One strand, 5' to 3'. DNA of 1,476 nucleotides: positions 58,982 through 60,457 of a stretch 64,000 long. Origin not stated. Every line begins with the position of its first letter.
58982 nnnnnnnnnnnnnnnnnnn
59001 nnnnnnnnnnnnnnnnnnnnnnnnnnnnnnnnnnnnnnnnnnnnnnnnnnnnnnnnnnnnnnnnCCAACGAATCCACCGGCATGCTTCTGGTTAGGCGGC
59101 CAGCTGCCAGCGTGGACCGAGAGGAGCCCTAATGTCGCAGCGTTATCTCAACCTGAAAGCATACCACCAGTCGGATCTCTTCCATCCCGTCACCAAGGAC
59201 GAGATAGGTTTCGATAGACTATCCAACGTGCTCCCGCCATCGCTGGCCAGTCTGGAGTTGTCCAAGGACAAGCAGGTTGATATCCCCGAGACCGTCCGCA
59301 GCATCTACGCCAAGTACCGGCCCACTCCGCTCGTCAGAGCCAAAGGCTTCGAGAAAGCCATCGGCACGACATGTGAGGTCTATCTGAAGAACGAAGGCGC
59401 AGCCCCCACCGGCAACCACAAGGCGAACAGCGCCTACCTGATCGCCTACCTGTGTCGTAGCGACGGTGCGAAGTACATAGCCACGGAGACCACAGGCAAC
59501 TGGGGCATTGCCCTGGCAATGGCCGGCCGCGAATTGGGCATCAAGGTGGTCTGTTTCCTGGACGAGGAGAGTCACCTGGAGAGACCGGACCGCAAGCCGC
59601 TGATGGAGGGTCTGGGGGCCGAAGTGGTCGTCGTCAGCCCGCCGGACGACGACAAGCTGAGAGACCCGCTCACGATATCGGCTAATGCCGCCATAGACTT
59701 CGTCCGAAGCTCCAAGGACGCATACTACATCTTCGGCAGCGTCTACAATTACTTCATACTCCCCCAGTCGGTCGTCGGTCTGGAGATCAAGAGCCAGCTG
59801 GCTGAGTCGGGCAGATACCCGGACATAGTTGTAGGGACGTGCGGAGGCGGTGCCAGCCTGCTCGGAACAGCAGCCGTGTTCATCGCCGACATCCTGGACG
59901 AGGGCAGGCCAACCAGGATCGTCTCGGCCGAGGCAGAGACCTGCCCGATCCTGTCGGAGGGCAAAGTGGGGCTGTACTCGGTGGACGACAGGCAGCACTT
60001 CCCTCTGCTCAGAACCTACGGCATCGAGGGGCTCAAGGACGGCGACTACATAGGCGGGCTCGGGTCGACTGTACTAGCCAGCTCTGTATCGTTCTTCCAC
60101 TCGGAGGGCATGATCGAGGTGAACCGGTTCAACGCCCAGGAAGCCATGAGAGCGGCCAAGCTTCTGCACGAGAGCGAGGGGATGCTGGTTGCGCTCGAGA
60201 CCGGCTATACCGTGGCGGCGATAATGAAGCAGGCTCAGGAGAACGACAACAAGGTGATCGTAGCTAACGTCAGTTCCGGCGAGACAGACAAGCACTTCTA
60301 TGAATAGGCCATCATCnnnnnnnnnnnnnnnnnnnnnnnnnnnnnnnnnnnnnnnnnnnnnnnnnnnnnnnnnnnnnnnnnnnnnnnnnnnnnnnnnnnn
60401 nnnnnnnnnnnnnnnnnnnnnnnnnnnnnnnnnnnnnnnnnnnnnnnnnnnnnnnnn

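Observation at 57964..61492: Two radical-SAM-like proteins with non-canonical CX8CX2C cluster spacing flanking the PLP enzyme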

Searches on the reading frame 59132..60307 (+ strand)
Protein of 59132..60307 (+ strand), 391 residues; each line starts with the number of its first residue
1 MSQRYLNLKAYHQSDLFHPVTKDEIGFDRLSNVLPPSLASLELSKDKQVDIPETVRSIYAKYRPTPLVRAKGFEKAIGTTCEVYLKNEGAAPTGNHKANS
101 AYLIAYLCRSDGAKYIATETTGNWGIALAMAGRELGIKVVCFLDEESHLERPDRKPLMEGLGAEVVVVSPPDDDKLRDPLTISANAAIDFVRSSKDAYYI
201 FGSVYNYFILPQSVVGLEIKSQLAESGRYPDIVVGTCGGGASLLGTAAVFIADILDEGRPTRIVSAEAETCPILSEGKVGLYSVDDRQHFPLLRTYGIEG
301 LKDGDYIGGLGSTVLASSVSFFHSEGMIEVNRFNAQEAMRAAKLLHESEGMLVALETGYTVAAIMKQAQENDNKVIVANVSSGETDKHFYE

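Call 3: search_protein_families(library=pfam, proteins=[window:59132-60307:+], max_evalue=0.01)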
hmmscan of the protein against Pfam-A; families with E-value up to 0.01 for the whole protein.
window:59132-60307:+ (391 aa): 1 family
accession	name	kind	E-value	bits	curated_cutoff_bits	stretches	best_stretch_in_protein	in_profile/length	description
PF00291.31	PALP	-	4.1e-44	151.5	35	1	61-381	4-294/295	Pyridoxal-phosphate dependent enzyme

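Call 4: search_protein_families(library=ncbifam, proteins=[window:59132-60307:+], max_evalue=0.01)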
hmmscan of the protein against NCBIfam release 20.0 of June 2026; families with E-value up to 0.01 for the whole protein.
window:59132-60307:+ (391 aa): 37 families (the best 25 are shown)
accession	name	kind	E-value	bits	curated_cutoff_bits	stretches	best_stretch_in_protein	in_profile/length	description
NF009057.0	PRK12391.1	equivalog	2.1e-80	270.5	366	1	15-382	30-413/441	TrpB-like pyridoxal phosphate-dependent enzyme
TIGR01415.1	trpB_rel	hypoth_equivalog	5e-74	249.5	518.85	1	16-381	19-402/419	TrpB-like pyridoxal phosphate-dependent enzyme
TIGR00263.1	trpB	equivalog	7.5e-33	114.1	392.45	1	61-388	45-377/385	tryptophan synthase subunit beta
NF010376.0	PRK13803.1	equivalog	1.4e-28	100.1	819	2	62-253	256-451/600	bifunctional phosphoribosylanthranilate isomerase/tryptophan synthase subunit beta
TIGR01136.1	cysKM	subfamily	2.1e-18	66.7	344.15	2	65-283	8-213/299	cysteine synthase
NF010375.0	PRK13802.1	equivalog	3.6e-18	65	1386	1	63-387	325-664/695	bifunctional indole-3-glycerol phosphate synthase/tryptophan synthase subunit beta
TIGR01139.1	cysK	equivalog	1.3e-17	64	350.95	1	65-383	8-289/298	cysteine synthase A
NF004996.0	PRK06381.1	equivalog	3.4e-16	59.2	266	1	63-182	12-129/319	threonine synthase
NF005292.0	PRK06815.1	equivalog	3.5e-14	52.6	371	1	51-375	8-298/320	threonine/serine dehydratase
NF008735.0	PRK11761.1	equivalog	6.3e-14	51.9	413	1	64-169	12-116/296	cysteine synthase CysM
NF006050.0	PRK08197.1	equivalog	8.2e-14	51.2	303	1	65-383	81-381/406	threonine synthase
TIGR01138.1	cysM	equivalog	1.9e-13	50.6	394.2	1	65-170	9-113/290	cysteine synthase B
TIGR03945.1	PLP_SbnA_fam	equivalog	4.9e-13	48.8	349.95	1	79-200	20-140/304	2,3-diaminopropionate biosynthesis protein SbnA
NF007989.0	PRK10717.1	equivalog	5.5e-13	48.7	387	1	64-249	14-197/334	cysteine synthase A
NF006094.0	PRK08246.1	subfamily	2.3e-12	47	331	1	48-276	7-208/310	serine/threonine dehydratase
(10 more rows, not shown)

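Call 38: search_solved_structures(query=window:59132-60307:+, max_evalue=1e-10, show_alignments=1)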
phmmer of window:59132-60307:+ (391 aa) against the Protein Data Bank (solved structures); distinct sequences matched with E-value up to 1e-10: 47.
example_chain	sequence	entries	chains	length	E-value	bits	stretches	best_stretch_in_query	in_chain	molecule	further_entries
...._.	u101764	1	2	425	1.6e-47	165.4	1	27-370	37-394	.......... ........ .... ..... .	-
4qys_B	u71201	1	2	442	1.8e-47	165.2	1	27-370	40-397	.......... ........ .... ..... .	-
6hul_B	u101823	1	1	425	9.3e-47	162.8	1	27-382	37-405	Tryptophan synthase beta chain 1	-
5ey5_B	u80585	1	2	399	3.1e-26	95.3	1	32-387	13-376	LBCA-b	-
1x1q_A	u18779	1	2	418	1.3e-25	93.3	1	62-388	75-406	tryptophan synthase beta chain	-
7rnp_A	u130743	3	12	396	6.8e-25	90.9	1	62-387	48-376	Tryptophan synthase beta chain 1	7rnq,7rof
5vm5_A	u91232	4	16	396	7e-25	90.8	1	62-387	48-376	Tryptophan synthase beta chain 1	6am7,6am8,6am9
6amc_A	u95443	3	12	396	7.3e-25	90.8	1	62-387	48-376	Tryptophan synthase beta chain 1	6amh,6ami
1wdw_B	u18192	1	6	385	7.4e-25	90.8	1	62-387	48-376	Tryptophan synthase beta chain 1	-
1v8z_A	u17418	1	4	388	7.7e-25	90.7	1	62-387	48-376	Tryptophan synthase beta chain 1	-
5dvz_A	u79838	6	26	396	8.2e-25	90.6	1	62-387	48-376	Tryptophan synthase beta chain 1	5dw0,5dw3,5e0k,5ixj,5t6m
6cut_A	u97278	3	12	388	3.3e-23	85.3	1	62-387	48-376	Tryptophan synthase beta chain 1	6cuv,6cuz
2j9y_B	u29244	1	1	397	1.3e-22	83.3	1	32-389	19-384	TRYPTOPHAN SYNTHASE BETA CHAIN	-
2dh5_A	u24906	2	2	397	2.6e-22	82.4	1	29-389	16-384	tryptophan synthase beta subunit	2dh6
2j9z_B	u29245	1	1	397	3.4e-22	82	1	32-389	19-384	TRYPTOPHAN SYNTHASE BETA CHAIN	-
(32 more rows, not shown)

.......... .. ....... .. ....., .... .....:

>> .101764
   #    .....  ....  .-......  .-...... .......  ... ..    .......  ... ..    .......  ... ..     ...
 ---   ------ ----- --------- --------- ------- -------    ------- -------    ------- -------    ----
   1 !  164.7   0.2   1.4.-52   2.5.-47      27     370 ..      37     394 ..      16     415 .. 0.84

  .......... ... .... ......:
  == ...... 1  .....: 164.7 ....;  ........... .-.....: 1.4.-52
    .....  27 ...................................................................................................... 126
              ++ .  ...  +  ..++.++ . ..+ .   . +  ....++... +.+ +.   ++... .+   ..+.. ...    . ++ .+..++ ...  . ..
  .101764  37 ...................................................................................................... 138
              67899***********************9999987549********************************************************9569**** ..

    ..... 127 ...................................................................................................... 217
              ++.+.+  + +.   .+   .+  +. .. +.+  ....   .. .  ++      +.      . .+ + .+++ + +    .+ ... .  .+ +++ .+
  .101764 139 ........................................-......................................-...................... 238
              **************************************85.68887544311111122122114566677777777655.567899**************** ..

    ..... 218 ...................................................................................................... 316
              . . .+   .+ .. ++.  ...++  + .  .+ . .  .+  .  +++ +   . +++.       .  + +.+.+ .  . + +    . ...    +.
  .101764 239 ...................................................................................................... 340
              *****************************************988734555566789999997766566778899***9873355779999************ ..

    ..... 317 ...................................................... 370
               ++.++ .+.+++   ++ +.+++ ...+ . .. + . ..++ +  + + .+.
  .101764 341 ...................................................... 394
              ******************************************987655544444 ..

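Call 45: search_protein_families(library=padloc, proteins=[window:59132-60307:+], max_evalue=0.001)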
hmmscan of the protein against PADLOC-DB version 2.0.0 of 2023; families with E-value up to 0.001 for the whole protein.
window:59132-60307:+ (391 aa): 0 families

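Call 64: find_homologous_proteins(query=window:59132-60307:+)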
Query window:59132-60307:+ (391 aa): 283 proteins with E <= 0.001 among 8000 candidates; the best 120 are listed.
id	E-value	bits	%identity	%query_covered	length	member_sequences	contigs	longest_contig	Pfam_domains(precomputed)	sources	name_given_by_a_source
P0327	6.0e-258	873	100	100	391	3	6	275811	PF00291.32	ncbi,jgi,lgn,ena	-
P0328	1.5e-186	638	70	100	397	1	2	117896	PF00291.32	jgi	jgi:tryptophan synthase beta chain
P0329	1.6e-186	638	70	100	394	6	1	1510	PF00291.32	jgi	jgi:tryptophan synthase beta chain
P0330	9.5e-186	635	69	100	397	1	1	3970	PF00291.32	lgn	-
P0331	1.1e-185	635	70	100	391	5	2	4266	PF00291.32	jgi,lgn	-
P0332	3.0e-185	633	69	100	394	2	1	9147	PF00291.32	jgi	jgi:tryptophan synthase beta chain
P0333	4.3e-185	633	69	100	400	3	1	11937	PF00291.32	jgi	-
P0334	5.6e-185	633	70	100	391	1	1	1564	PF00291.32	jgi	jgi:tryptophan synthase beta chain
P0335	1.8e-184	631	69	100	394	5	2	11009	PF00291.32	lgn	-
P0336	3.5e-184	630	71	98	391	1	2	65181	PF00291.32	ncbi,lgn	-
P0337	9.1e-184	629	69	100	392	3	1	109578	PF00291.32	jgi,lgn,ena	-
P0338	9.8e-184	628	69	100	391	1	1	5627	PF00291.32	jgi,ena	jgi:tryptophan synthase beta chain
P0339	1.5e-183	628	70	99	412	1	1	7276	PF00291.32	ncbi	-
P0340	2.1e-183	627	69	100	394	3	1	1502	PF00291.32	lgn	-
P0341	2.4e-182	624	69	100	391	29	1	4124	PF00291.32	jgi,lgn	jgi:tryptophan synthase beta chain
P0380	1.4e-138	480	55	100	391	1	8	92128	PF00291.32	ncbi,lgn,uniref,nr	ncbi:pyridoxal-phosphate dependent enzyme [Virgibacillus pantothenticus]|uniref:pyridoxal-phosphate 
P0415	2.1e-117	410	51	98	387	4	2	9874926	PF00291.32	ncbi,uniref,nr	ncbi:pyridoxal-phosphate dependent enzyme [Kutzneria albida]|uniref:tryptophan synthase n=1 Tax=Kutz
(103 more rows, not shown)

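Call 65: find_encoding_contigs(protein=P0380, flank=10000, max_places=1)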
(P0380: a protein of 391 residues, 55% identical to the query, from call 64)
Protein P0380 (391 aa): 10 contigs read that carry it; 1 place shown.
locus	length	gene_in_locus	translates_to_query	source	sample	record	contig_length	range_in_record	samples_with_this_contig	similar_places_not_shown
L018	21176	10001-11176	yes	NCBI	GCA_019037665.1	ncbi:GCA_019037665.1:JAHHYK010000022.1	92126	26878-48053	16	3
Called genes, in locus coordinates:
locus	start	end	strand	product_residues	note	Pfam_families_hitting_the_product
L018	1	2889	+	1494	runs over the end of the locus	PF00668:Condensation, PF00501:AMP-binding, PF13193:AMP-binding_C (weak), PF00550:PP-binding, PF00668:Condensation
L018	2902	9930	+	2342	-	PF00668:Condensation, PF00501:AMP-binding, PF13193:AMP-binding_C (weak), PF00550:PP-binding, PF00668:Condensation, PF00501:AMP-binding, PF00550:PP-binding, PF00668:Condensation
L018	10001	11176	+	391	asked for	PF00291:PALP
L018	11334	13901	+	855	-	PF00668:Condensation, PF00501:AMP-binding, PF13193:AMP-binding_C (weak), PF00550:PP-binding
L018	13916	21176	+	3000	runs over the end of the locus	PF00109:ketoacyl-synt, PF02801:Ketoacyl-synt_C, PF16197:KAsynt_C_assoc, PF22336:RhiE-like_linker, PF22621:CurL-like_PKS_C, PF00698:Acyl_transf_1, PF21394:Beta-ketacyl_N, PF00106:adh_short, +7 more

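Call 66: find_encoding_contigs(protein=P0415, flank=10000, max_places=1)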
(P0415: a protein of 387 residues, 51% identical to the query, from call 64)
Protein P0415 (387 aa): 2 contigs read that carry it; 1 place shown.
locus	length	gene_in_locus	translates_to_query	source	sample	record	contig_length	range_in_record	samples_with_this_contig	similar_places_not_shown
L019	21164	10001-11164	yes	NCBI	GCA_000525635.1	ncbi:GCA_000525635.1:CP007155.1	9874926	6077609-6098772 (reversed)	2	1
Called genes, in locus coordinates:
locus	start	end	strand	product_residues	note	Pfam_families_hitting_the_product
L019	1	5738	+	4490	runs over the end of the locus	PF00501:AMP-binding, PF00550:PP-binding, PF13193:AMP-binding_C, PF00668:Condensation, PF00550:PP-binding, PF00668:Condensation, PF00501:AMP-binding, PF00550:PP-binding, +10 more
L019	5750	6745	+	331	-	PF08545:ACP_syn_III, PF08541:ACP_syn_III_C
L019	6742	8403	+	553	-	PF00501:AMP-binding, PF13193:AMP-binding_C, PF00550:PP-binding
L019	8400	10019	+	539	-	PF00221:Lyase_aromatic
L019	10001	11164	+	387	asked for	PF00291:PALP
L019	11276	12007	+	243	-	PF00196:GerE, PF08281:Sigma70_r4_2 (weak)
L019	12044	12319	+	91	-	-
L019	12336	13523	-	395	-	PF09594:GT87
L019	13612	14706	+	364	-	PF01757:Acyl_transf_3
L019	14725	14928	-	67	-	-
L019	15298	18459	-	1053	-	PF13365:Trypsin_2 (faint), PF25199:nSTAND_NTPase5, PF00515:TPR_1 (faint), PF07719:TPR_2 (faint), PF13374:TPR_10 (weak), PF13424:TPR_12 (faint)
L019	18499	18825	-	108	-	PF19631:Trypco2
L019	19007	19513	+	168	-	PF04542:Sigma70_r2, PF08281:Sigma70_r4_2, PF04545:Sigma70_r4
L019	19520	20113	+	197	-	-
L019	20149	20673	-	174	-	-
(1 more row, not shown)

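Call 67: find_encoding_contigs(protein=P0327, flank=10000, max_places=2)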
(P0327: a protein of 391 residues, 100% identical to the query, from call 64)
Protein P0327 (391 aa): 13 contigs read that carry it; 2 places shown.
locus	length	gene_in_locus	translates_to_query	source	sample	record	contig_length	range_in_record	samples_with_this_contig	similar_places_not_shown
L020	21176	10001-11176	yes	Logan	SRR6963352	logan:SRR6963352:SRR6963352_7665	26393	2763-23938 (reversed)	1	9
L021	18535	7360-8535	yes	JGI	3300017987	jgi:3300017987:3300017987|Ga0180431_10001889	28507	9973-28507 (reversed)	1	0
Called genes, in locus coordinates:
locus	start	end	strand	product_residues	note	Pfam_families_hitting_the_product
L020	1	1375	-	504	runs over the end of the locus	PF00370:FGGY_N, PF02782:FGGY_C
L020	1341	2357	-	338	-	PF00389:2-Hacid_dh, PF02826:2-Hacid_dh_C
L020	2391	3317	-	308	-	PF04015:DUF362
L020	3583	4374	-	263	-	PF02146:SIR2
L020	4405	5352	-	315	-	PF04055:Radical_SAM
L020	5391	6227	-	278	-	PF03091:CutA1, PF18050:Cyclophil_like2 (faint), PF04126:Cyclophil_like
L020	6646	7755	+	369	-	PF01070:FMN_dh, PF01645:Glu_synthase (weak)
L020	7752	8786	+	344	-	PF01040:UbiA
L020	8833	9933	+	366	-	PF04055:Radical_SAM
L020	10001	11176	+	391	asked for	PF00291:PALP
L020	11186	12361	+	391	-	PF04055:Radical_SAM (weak)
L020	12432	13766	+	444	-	PF02310:B12-binding, PF04055:Radical_SAM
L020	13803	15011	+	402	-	PF25084:LbH_EIF2B, PF25087:GMPPB_C, PF00132:Hexapep (weak), PF25084:LbH_EIF2B (weak)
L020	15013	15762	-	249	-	PF12679:ABC2_membrane_2, PF10920:DUF2705 (weak), PF12698:ABC2_membrane_3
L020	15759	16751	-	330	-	PF00005:ABC_tran, PF13304:AAA_21 (weak), PF13732:DrrA1-3_C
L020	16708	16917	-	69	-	PF13396:PLDc_N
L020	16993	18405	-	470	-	PF02629:CoA_binding (weak), PF13380:CoA_binding_2, PF13607:Succ_CoA_lig, PF19045:Ligase_CoA_2 (weak)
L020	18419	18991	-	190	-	PF00881:Nitroreductase, PF14512:TM1586_NiRdase (weak)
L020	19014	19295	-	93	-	-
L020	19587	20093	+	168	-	-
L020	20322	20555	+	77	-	-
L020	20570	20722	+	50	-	-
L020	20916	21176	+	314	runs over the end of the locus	PF08902:DUF1848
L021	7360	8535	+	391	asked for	PF00291:PALP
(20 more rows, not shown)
